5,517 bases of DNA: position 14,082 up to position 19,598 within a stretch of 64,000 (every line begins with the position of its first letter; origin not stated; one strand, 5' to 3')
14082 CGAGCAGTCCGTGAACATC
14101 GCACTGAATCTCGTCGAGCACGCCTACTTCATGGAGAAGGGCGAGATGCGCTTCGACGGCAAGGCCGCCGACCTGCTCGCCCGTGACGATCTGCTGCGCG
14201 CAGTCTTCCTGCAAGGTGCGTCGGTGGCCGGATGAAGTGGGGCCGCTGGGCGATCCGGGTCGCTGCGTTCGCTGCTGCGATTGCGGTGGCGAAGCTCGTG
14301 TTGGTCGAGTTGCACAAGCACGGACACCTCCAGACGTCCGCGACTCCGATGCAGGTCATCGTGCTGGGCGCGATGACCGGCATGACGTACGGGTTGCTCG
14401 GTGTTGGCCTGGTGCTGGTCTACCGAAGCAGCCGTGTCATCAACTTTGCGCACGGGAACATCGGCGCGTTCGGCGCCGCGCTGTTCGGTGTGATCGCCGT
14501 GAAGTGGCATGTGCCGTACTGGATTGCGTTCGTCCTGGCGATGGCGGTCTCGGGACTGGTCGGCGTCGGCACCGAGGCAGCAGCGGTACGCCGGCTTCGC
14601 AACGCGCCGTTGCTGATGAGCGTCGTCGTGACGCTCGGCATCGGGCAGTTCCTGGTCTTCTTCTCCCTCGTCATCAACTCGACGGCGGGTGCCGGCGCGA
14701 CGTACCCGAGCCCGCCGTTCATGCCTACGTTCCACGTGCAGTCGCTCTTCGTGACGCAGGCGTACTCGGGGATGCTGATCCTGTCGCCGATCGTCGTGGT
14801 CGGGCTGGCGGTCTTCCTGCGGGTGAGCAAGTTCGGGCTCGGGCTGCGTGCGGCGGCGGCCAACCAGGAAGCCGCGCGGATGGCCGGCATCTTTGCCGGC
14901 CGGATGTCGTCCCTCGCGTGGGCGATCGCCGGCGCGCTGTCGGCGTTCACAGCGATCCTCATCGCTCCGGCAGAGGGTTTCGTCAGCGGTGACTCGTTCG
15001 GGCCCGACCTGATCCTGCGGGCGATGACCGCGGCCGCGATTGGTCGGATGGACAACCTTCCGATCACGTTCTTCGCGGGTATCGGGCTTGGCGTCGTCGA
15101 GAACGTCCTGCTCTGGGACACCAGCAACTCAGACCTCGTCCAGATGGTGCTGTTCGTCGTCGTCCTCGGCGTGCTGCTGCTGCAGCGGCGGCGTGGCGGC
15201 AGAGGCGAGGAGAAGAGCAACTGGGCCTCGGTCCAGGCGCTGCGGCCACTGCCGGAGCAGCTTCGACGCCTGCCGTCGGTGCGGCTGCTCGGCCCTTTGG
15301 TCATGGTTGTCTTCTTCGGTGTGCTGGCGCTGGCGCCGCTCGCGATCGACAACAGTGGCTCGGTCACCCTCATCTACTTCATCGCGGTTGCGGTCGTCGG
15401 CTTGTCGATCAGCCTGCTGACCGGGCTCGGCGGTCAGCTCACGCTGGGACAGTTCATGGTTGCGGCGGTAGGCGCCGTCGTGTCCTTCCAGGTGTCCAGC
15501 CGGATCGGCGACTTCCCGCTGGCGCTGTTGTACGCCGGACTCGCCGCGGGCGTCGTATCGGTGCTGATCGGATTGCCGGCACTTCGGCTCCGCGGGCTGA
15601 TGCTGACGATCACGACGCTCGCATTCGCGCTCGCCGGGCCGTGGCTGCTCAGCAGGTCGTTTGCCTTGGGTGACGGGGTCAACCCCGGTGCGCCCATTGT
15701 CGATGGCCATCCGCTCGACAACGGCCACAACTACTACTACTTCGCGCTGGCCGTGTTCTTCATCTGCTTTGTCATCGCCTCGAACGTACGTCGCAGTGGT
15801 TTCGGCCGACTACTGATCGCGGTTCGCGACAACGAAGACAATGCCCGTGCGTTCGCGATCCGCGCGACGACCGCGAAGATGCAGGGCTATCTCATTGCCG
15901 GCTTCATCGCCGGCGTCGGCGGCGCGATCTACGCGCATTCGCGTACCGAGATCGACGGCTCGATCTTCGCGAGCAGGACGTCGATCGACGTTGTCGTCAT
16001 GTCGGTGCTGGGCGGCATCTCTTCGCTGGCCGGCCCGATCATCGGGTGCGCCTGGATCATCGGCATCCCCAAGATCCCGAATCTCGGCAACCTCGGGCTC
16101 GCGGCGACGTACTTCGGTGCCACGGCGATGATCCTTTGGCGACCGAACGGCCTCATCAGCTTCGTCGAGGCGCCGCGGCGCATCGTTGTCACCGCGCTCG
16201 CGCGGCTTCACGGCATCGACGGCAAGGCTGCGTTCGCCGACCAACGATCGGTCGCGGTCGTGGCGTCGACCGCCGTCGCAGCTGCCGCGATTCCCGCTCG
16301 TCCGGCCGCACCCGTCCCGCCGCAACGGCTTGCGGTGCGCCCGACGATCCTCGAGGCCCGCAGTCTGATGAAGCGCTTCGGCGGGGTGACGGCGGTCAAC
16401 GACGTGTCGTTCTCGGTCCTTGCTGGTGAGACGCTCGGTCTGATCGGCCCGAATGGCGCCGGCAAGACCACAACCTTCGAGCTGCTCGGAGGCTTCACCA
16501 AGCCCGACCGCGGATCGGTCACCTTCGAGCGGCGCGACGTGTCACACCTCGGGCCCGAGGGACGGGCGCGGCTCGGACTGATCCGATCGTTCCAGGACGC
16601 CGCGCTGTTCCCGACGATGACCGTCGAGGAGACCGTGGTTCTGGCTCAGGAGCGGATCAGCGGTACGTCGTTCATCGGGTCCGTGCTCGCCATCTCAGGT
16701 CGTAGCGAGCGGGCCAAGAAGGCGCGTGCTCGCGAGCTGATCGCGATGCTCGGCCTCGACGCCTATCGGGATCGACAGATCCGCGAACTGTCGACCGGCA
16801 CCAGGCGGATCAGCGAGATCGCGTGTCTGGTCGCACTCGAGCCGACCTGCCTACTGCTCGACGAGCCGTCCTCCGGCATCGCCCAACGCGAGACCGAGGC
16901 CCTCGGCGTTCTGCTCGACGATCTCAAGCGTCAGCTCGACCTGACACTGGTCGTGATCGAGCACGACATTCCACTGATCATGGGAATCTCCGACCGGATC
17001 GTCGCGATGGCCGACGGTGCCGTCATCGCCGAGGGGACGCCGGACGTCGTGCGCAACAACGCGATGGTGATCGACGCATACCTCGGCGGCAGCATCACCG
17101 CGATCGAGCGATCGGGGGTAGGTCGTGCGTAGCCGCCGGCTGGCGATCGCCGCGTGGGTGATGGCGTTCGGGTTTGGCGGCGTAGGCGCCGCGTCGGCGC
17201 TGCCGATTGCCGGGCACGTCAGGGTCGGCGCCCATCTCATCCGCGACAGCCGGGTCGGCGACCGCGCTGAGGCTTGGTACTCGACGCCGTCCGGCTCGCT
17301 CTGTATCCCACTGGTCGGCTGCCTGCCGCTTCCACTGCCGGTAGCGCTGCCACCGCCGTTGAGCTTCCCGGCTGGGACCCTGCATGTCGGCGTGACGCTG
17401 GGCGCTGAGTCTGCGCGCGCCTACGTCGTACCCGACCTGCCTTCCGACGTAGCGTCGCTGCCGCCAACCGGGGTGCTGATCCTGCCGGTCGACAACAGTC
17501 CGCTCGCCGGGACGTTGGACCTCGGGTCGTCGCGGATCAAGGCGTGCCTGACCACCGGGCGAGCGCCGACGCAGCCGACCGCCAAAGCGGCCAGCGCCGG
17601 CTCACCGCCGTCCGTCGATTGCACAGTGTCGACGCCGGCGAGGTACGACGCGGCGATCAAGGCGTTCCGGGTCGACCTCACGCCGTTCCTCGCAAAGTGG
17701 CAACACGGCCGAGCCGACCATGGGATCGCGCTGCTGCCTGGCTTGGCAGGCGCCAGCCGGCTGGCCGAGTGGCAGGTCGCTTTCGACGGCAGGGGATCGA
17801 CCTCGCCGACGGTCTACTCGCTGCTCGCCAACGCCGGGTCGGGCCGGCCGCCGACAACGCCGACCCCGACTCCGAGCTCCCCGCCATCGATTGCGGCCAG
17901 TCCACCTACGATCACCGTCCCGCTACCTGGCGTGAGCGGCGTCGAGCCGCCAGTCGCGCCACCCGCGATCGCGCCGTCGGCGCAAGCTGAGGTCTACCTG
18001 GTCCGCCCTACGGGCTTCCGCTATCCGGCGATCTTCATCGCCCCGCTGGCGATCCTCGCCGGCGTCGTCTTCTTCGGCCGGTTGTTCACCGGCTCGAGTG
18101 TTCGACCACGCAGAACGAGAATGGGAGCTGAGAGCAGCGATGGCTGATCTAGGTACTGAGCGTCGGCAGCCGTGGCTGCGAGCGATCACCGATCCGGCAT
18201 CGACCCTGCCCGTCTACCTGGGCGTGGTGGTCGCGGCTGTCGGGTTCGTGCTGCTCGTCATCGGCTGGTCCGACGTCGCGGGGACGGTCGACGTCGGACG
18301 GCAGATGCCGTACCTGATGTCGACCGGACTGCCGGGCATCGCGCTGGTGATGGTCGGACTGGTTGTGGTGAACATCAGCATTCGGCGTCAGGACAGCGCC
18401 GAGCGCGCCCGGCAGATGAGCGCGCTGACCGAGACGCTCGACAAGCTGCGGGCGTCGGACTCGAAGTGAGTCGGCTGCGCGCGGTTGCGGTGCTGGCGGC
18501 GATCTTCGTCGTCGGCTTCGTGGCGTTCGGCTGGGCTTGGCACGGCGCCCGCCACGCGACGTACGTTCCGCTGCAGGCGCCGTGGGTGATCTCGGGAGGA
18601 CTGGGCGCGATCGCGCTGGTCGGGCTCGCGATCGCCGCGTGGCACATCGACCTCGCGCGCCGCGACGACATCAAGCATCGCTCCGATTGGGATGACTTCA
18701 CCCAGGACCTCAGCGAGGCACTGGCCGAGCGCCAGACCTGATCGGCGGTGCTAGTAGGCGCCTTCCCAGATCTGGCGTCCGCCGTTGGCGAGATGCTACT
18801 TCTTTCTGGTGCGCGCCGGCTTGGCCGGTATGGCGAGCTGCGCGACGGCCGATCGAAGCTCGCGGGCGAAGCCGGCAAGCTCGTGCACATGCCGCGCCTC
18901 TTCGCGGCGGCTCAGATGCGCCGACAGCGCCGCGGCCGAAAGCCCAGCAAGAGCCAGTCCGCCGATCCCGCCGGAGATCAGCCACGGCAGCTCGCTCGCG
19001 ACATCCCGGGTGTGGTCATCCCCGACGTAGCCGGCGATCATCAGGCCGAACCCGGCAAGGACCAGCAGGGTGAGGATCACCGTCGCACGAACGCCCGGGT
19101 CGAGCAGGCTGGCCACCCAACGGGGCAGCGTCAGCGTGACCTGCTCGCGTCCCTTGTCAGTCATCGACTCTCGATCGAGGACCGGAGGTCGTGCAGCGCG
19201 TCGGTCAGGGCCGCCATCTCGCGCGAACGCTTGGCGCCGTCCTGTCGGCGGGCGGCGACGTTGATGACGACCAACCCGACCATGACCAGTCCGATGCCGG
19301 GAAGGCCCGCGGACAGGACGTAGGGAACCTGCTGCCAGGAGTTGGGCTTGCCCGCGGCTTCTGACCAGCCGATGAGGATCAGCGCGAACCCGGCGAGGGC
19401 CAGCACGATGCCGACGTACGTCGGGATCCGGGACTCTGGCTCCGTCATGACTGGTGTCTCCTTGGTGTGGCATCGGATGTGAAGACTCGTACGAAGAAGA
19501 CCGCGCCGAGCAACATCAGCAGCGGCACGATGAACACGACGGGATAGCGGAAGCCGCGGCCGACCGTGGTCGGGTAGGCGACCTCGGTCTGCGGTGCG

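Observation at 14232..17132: Single-polypeptide LivH-LivM-LivG fusion (permease-permease-ATPase) in both locus copies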

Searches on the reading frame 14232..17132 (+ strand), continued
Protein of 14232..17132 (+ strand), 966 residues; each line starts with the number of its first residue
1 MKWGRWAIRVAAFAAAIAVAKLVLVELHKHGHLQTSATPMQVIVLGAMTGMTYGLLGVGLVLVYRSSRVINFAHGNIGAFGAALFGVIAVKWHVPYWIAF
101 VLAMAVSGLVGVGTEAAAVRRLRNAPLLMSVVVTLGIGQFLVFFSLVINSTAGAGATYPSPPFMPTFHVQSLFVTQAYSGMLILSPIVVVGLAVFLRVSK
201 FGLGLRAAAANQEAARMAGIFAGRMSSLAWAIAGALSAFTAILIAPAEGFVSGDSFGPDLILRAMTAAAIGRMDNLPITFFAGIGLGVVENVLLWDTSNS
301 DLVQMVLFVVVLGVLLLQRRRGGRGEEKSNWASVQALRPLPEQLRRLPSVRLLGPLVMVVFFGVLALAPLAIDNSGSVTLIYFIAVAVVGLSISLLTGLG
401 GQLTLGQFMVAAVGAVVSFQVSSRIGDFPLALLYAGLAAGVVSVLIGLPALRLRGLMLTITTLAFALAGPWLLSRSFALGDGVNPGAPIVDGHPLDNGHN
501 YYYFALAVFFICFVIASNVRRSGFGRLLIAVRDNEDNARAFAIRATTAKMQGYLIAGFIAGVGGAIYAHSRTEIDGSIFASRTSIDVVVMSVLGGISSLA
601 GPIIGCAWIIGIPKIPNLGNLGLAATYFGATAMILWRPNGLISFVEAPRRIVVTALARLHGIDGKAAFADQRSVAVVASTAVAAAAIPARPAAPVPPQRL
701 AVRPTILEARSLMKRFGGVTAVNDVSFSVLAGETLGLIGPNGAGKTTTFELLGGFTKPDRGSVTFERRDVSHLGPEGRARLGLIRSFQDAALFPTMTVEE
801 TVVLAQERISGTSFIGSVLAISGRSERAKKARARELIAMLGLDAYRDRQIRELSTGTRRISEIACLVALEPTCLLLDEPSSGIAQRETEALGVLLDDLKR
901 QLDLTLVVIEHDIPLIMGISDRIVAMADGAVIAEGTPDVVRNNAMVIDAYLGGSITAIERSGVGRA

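Call 107: find_encoding_contigs(protein=P0089, flank=10000, max_places=1)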
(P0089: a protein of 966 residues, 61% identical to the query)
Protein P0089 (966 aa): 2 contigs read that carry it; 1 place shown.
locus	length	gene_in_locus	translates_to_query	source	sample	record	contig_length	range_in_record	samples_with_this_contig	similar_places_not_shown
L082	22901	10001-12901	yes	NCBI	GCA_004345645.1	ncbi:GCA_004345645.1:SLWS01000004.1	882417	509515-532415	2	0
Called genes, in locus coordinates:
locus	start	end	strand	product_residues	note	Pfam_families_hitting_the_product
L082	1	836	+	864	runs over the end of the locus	PF01326:PPDK_N, PF27448:Rph_4th, PF00391:PEP-utilizers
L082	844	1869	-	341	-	PF04339:FemAB_like (weak), PF13480:Acetyltransf_6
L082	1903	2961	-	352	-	PF08240:ADH_N, PF16912:Glu_dehyd_C (weak), PF00107:ADH_zinc_N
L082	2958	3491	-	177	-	PF01243:PNPOx_N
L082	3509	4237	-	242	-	PF13489:Methyltransf_23, PF05175:MTS (weak), PF13847:Methyltransf_31, PF08241:Methyltransf_11, PF08242:Methyltransf_12, PF13649:Methyltransf_25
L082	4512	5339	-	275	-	-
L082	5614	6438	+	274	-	PF00296:Bac_luciferase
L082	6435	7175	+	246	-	PF13489:Methyltransf_23, PF01209:Ubie_methyltran, PF08241:Methyltransf_11, PF08242:Methyltransf_12, PF13649:Methyltransf_25, PF13847:Methyltransf_31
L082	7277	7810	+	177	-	-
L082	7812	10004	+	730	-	PF07690:MFS_1, PF00005:ABC_tran, PF13304:AAA_21 (faint)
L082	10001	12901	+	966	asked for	PF02653:BPD_transp_2, PF00005:ABC_tran, PF13304:AAA_21 (faint), PF12399:BCA_ABC_TP_C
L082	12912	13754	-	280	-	PF00106:adh_short, PF08659:KR, PF13561:adh_short_C2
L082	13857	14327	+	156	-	-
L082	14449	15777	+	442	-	PF13458:Peripla_BP_6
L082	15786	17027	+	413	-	PF00144:Beta-lactamase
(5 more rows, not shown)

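Call 108: find_encoding_contigs(protein=P0006, flank=10000, max_places=1)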
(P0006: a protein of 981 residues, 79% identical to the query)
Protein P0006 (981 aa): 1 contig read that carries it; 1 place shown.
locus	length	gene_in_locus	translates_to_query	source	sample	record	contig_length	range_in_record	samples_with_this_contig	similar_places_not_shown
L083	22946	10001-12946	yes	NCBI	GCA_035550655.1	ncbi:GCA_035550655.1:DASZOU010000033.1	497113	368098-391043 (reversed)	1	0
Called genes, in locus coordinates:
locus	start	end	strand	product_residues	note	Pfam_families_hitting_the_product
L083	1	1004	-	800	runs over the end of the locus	PF00512:HisKA, PF02518:HATPase_c, PF00072:Response_reg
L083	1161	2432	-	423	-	PF00144:Beta-lactamase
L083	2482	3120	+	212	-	-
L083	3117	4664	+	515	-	PF00501:AMP-binding, PF13193:AMP-binding_C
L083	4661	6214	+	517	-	-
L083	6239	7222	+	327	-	PF00135:COesterase, PF20434:BD-FAE, PF07859:Abhydrolase_3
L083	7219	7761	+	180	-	-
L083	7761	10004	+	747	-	PF07690:MFS_1, PF00005:ABC_tran, PF13304:AAA_21 (faint)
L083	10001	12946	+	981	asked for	PF02653:BPD_transp_2, PF00005:ABC_tran, PF13304:AAA_21 (faint), PF12399:BCA_ABC_TP_C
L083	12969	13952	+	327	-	-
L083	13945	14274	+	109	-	-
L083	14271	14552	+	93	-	-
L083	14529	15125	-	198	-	PF00440:TetR_N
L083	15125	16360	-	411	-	PF02771:Acyl-CoA_dh_N (weak), PF02770:Acyl-CoA_dh_M, PF00441:Acyl-CoA_dh_1, PF08028:Acyl-CoA_dh_2, PF22924:ACOX_C_alpha1 (weak)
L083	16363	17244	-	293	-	PF00106:adh_short, PF08659:KR, PF13561:adh_short_C2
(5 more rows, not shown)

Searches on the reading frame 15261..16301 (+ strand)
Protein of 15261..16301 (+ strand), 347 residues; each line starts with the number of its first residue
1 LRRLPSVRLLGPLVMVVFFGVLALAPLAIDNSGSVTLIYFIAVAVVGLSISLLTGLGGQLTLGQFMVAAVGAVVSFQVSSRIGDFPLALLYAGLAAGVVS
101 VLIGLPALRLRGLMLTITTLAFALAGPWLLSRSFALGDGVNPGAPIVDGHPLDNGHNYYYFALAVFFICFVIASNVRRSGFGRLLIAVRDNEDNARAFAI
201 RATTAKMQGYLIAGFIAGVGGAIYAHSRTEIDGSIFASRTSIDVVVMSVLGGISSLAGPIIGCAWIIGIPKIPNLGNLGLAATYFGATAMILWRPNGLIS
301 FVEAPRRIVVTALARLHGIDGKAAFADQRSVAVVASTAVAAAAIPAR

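Call 33: search_protein_families(library=pfam, proteins=[window:15261-16301:+], max_evalue=5)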
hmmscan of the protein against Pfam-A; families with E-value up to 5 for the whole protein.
window:15261-16301:+ (347 aa): 1 family
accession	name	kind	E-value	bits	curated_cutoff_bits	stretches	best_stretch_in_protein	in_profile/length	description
PF02653.21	BPD_transp_2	-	1.3e-26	93.8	26.8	1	37-269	6-241/269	Branched-chain amino acid transport system / permease component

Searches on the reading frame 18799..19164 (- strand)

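Call 102: search_protein_families(library=pfam, proteins=[window:18799-19164:-], max_evalue=1)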
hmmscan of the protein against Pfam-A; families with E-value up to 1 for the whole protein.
window:18799-19164:- (122 aa): 2 families
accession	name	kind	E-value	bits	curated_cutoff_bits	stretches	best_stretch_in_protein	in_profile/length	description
PF25592.1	DUF7937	-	0.017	14.4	31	1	18-108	57-146/402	Domain of unknown function (DUF7937)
PF11239.13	DUF3040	-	0.61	10.8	24.7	1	25-67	42-75/84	Protein of unknown function (DUF3040)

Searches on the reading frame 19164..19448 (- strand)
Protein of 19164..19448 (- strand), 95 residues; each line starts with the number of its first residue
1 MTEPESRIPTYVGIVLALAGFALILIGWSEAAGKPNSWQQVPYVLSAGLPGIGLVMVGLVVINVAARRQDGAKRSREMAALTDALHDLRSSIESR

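Call 102: search_protein_families(library=pfam, proteins=[window:19164-19448:-], max_evalue=1)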
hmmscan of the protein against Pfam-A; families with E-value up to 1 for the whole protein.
window:19164-19448:- (95 aa): 6 families
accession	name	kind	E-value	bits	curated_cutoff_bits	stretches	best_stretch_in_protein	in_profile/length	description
PF06197.19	DUF998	-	0.0028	17.7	30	1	5-81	65-141/184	Protein of unknown function (DUF998)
PF23600.1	DUF7139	-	0.0039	17.3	30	1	11-69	28-85/150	Domain of unknown function (DUF7139)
PF00499.25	Oxidored_q3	-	0.027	14.7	33.2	1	11-66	45-98/146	NADH-ubiquinone/plastoquinone oxidoreductase chain 6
PF15795.10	Spec3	-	0.037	15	27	1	44-77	16-49/85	Ectodermal ciliogenesis protein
PF21741.2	DUF6867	-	0.079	13.9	27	1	8-49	3-44/106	Domain of unknown function (DUF6867)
PF20990.2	DUF2207_C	-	0.095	12.8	33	1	11-89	140-207/247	Predicted membrane protein (DUF2207) C-terminal domain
